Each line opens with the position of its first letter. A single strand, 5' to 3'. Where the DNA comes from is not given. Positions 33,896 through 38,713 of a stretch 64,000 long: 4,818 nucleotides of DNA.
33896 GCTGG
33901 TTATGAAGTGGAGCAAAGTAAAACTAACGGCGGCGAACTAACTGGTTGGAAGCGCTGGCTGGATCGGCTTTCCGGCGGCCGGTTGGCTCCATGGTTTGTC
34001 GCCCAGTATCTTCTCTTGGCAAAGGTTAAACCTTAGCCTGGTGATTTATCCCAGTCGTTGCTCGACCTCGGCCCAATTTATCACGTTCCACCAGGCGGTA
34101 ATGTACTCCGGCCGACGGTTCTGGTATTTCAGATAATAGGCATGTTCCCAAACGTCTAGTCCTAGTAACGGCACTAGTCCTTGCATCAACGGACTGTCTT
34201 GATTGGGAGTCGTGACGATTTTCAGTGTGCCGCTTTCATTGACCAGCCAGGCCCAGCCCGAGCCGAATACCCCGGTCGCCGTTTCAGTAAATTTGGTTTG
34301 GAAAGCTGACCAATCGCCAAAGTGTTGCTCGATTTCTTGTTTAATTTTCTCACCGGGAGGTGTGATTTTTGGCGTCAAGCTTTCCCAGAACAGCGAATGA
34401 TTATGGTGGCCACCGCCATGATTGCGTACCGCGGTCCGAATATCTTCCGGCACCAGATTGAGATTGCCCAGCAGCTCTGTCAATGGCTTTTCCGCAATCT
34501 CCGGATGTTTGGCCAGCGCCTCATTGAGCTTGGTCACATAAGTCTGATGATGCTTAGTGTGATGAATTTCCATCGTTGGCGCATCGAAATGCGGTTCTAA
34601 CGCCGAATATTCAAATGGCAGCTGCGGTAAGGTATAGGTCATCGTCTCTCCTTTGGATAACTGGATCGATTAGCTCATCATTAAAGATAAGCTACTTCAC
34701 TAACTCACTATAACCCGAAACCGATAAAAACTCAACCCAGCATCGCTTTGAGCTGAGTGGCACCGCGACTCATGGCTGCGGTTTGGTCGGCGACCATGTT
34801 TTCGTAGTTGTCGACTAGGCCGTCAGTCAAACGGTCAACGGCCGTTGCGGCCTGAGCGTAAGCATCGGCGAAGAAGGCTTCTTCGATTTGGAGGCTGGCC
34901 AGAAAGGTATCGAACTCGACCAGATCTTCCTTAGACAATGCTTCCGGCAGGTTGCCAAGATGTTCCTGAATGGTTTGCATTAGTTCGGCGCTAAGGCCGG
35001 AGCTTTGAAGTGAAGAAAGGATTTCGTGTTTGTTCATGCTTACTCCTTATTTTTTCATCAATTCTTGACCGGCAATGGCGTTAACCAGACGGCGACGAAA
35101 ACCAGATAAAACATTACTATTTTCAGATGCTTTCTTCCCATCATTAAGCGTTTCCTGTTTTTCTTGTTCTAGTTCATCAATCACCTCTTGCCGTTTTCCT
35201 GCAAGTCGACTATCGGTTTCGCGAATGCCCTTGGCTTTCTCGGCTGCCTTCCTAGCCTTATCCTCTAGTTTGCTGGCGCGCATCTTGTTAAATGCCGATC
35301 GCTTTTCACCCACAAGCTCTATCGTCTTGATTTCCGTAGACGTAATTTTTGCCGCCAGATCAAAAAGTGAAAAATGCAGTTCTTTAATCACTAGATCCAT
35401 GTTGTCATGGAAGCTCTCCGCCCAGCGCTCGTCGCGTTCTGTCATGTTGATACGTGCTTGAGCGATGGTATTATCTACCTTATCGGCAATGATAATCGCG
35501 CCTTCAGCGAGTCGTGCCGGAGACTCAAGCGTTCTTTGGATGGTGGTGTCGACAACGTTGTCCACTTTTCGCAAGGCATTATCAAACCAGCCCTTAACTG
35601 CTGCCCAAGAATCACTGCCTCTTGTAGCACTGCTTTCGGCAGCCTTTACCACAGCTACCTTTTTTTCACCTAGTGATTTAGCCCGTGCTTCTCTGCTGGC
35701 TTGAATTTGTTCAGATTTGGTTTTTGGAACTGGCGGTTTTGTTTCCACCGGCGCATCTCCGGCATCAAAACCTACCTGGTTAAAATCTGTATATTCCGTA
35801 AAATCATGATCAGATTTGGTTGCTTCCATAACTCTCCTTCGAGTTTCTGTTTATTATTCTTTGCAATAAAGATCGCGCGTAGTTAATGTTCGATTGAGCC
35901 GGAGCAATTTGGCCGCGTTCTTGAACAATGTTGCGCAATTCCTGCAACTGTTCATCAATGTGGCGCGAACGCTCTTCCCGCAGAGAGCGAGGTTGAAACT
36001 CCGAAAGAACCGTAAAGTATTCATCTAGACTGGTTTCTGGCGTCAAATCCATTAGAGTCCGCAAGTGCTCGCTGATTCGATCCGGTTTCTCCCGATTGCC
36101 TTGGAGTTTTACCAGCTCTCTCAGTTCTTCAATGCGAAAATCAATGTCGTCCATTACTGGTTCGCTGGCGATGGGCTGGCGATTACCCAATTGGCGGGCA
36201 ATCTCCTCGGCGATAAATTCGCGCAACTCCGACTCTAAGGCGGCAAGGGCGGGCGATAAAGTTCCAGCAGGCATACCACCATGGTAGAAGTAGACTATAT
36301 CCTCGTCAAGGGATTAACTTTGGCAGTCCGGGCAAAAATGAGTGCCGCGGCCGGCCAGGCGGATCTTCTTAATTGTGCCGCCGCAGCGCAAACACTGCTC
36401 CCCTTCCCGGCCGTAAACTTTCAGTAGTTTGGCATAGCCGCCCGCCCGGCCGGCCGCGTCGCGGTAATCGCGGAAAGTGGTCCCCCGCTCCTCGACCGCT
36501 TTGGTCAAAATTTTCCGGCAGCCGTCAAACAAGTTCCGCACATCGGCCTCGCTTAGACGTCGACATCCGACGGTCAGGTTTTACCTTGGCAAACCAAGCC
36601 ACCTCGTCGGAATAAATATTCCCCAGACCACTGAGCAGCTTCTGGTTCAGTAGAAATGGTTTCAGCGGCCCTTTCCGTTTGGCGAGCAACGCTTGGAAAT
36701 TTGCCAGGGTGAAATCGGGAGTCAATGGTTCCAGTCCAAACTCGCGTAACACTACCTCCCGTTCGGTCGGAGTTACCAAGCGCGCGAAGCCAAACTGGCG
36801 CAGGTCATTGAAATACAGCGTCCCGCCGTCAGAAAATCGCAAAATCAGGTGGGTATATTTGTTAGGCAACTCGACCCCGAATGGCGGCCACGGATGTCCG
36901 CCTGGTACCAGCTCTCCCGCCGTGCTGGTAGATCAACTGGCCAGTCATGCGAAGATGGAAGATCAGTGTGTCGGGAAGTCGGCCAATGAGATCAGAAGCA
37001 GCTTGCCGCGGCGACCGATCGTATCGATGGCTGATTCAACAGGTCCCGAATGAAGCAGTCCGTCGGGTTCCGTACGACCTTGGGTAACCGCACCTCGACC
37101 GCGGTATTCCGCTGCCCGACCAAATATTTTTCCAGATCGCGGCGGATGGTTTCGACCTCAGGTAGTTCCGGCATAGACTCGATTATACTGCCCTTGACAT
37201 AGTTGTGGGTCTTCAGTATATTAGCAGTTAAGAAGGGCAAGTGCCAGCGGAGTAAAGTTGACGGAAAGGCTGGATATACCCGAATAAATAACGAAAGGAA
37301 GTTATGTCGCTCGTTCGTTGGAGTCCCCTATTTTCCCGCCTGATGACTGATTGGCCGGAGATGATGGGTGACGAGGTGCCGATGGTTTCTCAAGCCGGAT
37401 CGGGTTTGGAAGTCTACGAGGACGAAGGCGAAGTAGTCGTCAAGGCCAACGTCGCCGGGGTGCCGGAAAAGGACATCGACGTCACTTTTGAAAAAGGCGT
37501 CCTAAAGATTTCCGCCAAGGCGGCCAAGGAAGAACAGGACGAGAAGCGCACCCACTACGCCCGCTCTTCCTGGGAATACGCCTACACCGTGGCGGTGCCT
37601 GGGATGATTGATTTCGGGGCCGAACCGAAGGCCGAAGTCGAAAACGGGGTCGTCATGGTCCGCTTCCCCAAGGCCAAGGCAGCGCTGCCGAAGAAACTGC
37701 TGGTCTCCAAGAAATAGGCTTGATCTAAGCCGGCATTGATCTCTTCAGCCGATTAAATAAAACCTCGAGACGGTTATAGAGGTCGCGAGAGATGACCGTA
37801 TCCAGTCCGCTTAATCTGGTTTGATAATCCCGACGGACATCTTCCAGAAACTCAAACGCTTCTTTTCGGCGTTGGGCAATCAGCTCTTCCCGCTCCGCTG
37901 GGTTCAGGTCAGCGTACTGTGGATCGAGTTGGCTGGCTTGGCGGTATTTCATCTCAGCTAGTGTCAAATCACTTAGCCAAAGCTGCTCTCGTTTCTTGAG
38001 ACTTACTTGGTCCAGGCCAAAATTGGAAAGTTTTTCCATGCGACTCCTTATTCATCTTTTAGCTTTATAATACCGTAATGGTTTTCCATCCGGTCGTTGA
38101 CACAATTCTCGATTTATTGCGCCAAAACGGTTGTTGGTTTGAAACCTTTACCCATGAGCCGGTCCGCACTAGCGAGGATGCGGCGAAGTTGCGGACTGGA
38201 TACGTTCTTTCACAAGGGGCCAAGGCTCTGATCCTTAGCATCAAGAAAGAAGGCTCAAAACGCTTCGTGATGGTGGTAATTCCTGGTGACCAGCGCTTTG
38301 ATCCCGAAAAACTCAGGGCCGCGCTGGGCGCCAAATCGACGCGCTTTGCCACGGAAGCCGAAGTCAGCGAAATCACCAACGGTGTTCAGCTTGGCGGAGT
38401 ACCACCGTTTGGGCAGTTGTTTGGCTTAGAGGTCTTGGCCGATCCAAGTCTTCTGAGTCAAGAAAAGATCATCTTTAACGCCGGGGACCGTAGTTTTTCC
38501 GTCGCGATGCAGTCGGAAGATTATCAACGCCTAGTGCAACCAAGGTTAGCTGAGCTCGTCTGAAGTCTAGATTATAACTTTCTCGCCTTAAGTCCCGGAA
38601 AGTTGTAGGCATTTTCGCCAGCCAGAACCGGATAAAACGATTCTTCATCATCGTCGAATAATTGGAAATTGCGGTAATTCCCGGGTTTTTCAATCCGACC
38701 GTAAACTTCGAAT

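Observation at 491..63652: About two dozen genes have a -10 box only 6-9 nt from the ATG, suggesting widespread leaderless mRNAs alongside a minority of SD-led genes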

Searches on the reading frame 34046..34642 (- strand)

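Call 17: search_protein_families(library=ncbifam, proteins=[window:34046-34642:-])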
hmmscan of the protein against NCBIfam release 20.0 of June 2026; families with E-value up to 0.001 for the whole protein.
window:34046-34642:- (198 aa): 3 families
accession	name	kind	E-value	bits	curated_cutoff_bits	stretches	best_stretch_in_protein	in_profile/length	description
NF008177.0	PRK10925.1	equivalog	1.4e-75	253.6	363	1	1-196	1-201/206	superoxide dismutase [Mn]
NF007832.0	PRK10543.1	equivalog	7.5e-50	169.2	348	1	1-197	1-191/193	superoxide dismutase [Fe]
NF041312.1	Superox_dis_Halo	equivalog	2.1e-36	125.8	300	1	5-196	2-187/196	superoxide dismutase [Mn]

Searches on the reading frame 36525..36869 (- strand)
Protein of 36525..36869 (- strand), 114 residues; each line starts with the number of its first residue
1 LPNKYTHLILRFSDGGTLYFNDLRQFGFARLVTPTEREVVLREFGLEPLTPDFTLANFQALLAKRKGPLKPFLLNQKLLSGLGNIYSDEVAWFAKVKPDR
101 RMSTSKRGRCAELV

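Call 67: search_protein_families(library=pfam, proteins=[window:36525-36869:-], max_evalue=0.01)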
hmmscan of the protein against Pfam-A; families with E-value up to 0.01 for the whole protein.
window:36525-36869:- (114 aa): 2 families
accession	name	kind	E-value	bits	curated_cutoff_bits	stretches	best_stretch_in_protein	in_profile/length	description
PF06831.19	H2TH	-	8.8e-17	61.3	34.7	1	45-111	2-68/93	Formamidopyrimidine-DNA glycosylase H2TH domain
PF01149.29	Fapy_DNA_glyco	-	0.0033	18.5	25.5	1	2-27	90-115/117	Formamidopyrimidine-DNA glycosylase N-terminal domain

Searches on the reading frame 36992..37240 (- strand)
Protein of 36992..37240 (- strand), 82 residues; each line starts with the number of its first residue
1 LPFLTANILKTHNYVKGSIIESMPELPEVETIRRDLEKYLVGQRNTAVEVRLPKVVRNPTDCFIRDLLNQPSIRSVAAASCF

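Call 42: search_protein_families(library=pfam, proteins=[window:36992-37240:-], max_evalue=0.01)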
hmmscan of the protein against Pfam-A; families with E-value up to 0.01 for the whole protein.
window:36992-37240:- (82 aa): 1 family
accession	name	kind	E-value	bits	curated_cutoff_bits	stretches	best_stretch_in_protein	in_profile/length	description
PF01149.29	Fapy_DNA_glyco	-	2.2e-10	41.6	25.5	1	23-74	1-53/117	Formamidopyrimidine-DNA glycosylase N-terminal domain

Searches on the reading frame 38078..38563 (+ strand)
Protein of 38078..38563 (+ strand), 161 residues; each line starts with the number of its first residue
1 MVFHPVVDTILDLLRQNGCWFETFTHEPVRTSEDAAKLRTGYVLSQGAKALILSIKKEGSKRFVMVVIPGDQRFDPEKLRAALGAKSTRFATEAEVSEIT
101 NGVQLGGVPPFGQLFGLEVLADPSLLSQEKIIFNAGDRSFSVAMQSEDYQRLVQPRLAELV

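Call 42: search_protein_families(library=pfam, proteins=[window:38078-38563:+], max_evalue=0.01)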
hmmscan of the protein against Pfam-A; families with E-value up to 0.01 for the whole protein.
window:38078-38563:+ (161 aa): 1 family
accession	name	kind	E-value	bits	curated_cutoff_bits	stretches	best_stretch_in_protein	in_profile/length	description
PF04073.20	tRNA_edit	-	5.9e-29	101.1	25.5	1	26-152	1-123/123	Aminoacyl-tRNA editing domain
